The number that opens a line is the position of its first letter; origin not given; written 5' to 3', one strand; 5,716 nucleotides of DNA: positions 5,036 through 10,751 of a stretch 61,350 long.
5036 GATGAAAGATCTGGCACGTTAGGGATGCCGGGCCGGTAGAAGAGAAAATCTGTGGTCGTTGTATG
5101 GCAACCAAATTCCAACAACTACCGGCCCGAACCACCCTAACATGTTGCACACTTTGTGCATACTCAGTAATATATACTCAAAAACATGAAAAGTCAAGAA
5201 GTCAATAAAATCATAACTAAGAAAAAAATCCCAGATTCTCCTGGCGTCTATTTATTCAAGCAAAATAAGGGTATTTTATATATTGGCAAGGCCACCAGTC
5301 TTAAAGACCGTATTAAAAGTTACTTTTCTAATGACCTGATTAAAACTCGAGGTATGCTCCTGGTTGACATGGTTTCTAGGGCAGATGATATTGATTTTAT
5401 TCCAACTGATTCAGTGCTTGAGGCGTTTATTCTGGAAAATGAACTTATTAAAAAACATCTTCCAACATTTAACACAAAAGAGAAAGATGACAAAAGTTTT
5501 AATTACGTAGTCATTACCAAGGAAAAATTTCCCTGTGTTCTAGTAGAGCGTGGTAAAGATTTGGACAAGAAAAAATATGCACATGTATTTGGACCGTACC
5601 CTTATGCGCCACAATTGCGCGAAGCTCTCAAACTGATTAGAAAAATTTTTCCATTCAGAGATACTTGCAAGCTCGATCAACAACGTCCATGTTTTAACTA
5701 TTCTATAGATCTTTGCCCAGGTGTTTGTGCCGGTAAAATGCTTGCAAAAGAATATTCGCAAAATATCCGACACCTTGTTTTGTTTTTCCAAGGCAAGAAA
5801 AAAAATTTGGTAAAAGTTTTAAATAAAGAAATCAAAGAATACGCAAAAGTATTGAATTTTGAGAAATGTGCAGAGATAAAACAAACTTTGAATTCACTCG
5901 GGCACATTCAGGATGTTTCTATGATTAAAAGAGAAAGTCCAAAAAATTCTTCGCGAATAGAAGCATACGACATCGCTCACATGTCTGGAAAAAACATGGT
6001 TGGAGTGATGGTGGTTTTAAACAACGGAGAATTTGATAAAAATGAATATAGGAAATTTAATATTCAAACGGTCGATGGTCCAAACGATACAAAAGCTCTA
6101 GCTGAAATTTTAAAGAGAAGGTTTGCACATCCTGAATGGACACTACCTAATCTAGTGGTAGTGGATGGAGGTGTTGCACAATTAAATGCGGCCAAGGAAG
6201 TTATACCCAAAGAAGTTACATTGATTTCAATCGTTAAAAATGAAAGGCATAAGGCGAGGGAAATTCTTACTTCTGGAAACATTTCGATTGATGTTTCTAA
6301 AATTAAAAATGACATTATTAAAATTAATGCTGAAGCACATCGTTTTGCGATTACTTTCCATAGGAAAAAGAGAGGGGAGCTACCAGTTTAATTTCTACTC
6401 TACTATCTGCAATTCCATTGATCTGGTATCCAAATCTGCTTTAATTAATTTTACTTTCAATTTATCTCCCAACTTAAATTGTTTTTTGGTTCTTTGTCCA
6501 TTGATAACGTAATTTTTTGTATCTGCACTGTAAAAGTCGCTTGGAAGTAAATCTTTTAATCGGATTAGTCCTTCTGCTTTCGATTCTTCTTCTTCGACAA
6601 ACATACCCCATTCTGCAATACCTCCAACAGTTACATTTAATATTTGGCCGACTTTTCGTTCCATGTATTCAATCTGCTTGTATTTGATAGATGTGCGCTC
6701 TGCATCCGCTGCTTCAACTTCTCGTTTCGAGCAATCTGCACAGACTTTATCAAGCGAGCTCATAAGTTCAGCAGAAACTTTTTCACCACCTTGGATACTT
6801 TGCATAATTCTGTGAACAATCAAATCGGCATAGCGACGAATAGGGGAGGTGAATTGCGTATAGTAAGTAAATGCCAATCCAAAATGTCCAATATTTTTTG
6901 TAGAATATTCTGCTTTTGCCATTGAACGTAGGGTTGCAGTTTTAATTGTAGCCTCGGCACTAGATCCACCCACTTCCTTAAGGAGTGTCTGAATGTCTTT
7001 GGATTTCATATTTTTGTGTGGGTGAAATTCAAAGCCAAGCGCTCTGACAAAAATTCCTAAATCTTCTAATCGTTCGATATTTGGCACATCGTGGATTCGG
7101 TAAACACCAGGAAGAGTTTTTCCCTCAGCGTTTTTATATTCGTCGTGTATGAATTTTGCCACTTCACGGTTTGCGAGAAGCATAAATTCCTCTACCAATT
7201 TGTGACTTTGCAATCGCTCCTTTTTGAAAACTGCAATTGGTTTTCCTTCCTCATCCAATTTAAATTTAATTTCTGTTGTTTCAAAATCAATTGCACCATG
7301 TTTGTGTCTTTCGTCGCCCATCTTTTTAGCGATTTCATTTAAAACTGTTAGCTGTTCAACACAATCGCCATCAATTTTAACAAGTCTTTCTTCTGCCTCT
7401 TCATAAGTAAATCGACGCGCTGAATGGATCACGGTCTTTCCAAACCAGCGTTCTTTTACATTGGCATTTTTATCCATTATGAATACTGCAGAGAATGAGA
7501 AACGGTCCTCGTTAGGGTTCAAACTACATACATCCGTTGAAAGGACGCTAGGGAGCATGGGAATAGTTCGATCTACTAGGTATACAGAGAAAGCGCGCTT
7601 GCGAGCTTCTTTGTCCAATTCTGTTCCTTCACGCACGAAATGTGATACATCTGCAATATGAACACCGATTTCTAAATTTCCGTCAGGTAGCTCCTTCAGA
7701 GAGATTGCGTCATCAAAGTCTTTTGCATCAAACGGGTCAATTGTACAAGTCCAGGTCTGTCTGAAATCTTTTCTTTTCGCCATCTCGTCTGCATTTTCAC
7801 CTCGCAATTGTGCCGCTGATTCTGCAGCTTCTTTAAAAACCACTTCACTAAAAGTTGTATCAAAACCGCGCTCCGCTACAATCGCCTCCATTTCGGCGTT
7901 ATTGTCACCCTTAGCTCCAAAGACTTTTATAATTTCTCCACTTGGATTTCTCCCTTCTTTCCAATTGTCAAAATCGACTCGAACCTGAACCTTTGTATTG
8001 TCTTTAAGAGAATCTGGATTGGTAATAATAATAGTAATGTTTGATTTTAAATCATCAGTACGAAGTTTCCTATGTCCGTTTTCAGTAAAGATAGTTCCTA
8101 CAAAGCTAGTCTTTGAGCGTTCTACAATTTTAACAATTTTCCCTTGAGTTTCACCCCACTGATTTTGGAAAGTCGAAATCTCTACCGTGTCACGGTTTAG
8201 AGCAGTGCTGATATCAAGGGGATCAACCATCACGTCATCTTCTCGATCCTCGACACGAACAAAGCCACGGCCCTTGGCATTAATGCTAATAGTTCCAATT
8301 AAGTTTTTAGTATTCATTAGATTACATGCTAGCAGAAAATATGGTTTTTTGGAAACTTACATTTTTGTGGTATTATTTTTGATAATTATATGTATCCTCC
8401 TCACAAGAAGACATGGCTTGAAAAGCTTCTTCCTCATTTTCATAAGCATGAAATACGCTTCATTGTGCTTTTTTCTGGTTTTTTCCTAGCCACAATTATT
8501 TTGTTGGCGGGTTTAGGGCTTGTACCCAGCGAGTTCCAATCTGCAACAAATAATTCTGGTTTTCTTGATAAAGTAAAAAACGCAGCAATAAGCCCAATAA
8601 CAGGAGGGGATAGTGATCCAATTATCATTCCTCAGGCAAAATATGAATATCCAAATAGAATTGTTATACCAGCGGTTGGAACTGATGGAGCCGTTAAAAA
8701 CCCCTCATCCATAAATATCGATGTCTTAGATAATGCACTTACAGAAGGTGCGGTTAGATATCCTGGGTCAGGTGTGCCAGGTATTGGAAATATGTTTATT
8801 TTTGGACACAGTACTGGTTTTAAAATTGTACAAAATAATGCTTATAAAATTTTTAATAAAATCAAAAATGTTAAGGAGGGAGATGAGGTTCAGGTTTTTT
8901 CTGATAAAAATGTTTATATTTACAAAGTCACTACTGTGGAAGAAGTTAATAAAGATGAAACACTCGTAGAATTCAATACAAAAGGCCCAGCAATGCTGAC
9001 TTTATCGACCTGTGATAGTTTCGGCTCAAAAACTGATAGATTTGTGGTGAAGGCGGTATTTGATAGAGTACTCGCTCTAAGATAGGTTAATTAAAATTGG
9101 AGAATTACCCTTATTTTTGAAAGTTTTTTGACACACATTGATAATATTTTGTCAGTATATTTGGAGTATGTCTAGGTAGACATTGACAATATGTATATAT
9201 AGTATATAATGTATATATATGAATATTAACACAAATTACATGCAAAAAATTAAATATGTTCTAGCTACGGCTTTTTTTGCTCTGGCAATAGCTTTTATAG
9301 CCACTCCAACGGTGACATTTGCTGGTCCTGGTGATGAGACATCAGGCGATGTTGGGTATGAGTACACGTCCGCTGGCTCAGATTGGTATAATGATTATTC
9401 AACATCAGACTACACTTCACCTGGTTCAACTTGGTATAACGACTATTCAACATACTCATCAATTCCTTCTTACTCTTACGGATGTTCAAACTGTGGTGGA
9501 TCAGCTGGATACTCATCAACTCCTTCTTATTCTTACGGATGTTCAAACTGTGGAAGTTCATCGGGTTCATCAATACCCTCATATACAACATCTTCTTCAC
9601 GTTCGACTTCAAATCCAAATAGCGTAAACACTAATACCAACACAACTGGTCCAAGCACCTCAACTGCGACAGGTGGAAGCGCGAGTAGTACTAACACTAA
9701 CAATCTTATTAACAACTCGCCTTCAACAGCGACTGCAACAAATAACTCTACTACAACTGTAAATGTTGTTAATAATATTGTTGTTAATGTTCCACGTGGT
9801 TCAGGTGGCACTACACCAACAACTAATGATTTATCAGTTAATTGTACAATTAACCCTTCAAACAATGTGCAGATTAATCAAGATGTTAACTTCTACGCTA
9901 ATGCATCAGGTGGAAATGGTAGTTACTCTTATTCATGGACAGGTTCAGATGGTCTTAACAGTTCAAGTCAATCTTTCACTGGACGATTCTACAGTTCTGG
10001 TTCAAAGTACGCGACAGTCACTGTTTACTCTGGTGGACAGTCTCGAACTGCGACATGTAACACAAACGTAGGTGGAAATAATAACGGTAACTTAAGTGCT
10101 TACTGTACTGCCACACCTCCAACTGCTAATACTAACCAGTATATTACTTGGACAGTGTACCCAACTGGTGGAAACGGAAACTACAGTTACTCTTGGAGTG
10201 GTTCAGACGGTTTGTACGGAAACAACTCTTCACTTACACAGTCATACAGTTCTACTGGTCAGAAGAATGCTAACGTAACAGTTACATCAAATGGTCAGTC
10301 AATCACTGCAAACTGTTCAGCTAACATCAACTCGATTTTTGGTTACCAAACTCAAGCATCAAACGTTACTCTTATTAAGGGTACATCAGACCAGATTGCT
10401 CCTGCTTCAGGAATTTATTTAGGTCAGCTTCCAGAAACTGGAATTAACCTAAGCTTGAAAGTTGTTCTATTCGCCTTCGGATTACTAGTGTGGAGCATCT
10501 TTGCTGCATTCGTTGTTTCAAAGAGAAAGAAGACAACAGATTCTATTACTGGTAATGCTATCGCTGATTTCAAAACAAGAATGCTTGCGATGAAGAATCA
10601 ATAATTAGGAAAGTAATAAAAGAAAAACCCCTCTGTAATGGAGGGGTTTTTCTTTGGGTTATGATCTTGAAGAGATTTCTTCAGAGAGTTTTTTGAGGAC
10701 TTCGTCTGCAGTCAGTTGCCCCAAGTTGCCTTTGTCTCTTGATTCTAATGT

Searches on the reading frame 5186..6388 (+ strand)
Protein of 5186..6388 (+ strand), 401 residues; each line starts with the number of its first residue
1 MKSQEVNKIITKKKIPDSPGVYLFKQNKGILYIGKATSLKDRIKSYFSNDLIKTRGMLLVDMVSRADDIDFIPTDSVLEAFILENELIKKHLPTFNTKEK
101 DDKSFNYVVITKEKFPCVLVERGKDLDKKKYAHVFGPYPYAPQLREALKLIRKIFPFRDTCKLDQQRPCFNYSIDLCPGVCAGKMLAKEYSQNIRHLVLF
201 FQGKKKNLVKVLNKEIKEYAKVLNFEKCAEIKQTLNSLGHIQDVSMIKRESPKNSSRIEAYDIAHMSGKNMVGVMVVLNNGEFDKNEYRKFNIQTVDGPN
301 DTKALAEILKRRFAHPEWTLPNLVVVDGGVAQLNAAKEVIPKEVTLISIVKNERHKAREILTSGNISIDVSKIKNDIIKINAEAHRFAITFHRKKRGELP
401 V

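Call 12: search_protein_families(library=pfam, proteins=[window:5186-6388:+])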
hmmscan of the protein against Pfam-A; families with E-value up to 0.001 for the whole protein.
window:5186-6388:+ (401 aa): 3 families
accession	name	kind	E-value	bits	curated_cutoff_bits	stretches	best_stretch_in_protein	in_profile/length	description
PF08459.17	UvrC_RNaseH_dom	-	7.4e-36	123.8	22.3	1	252-389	7-159/159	UvrC RNAse H endonuclease domain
PF01541.30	GIY-YIG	-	2.2e-05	25.1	22.6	1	20-93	3-74/78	GIY-YIG catalytic domain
PF02151.25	UVR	-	0.00041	20.5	21.5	0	206-238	1-33/36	UvrB/uvrC motif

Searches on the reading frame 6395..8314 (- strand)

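Call 12: search_protein_families(library=pfam, proteins=[window:6395-8314:-])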
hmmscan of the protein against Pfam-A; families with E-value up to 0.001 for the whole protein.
window:6395-8314:- (639 aa): 5 families
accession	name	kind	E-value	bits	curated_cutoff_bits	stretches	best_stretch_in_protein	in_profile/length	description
PF00773.25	RNB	-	2.1e-107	359.6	29.3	1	181-506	1-322/326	RNB domain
PF17876.7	CSD2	-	3.7e-12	46.6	26.2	1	86-156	4-74/74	Cold shock domain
PF08206.17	OB_RNB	-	7.6e-08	32.4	24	1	7-63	1-58/58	Ribonuclease B OB domain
PF17849.7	OB_Dis3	-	1.8e-07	31.6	22.8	1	96-149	25-76/77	Dis3-like cold-shock domain 2 (CSD2)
PF00575.29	S1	-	0.00011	22.9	22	1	554-636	3-72/74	S1 RNA binding domain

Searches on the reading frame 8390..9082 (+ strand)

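Call 12: search_protein_families(library=pfam, proteins=[window:8390-9082:+])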
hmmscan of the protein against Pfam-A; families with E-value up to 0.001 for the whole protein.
window:8390-9082:+ (231 aa): 1 family
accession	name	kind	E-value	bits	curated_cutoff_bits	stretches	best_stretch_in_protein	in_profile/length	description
PF04203.18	Sortase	-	3.4e-21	75.7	26.6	1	91-223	1-123/125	Sortase domain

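Call 71: search_protein_families(library=ncbifam, proteins=[window:8390-9082:+], max_evalue=0.01)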
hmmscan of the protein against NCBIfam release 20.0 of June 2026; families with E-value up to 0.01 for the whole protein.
window:8390-9082:+ (231 aa): 8 families
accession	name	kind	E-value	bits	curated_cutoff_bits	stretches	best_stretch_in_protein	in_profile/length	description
NF033747.1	class_E_sortase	subfamily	3.7e-11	43.3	160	1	89-226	72-207/211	class E sortase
TIGR01076.1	sortase_fam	subfamily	3.9e-10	39.7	39.35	1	151-221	54-124/136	sortase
NF058671.1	sortase_SrtD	exception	1.2e-09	38.1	140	1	153-222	114-185/187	class D sortase, LPxTATN-specific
NF033746.1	class_D_sortase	subfamily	1e-08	35.1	165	1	153-222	60-131/135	class D sortase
NF033745.1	class_C_sortase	subfamily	1.4e-08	34.8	160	1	116-222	115-218/220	class C sortase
NF033748.1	class_F_sortase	subfamily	8.9e-06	25.4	166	1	85-210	8-135/155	class F sortase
TIGR03784.1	marine_sortase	equivalog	0.0016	18.1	158.25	1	154-221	102-173/174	class GN sortase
NF041190.2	encap_f4a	exception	0.004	17.6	90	0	71-116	22-67/92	family 4A encapsulin nanocompartment shell protein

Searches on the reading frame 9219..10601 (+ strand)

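Call 12: search_protein_families(library=pfam, proteins=[window:9219-10601:+])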
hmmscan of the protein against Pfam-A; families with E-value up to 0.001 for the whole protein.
window:9219-10601:+ (461 aa): 1 family
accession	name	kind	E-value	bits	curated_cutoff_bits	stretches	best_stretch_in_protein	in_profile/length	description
PF18911.6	PKD_4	-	2.6e-06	27.9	27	0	211-280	8-81/85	PKD domain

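Call 71: search_protein_families(library=ncbifam, proteins=[window:9219-10601:+], max_evalue=0.01)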
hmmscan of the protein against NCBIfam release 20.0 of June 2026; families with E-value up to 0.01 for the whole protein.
window:9219-10601:+ (461 aa): 0 families
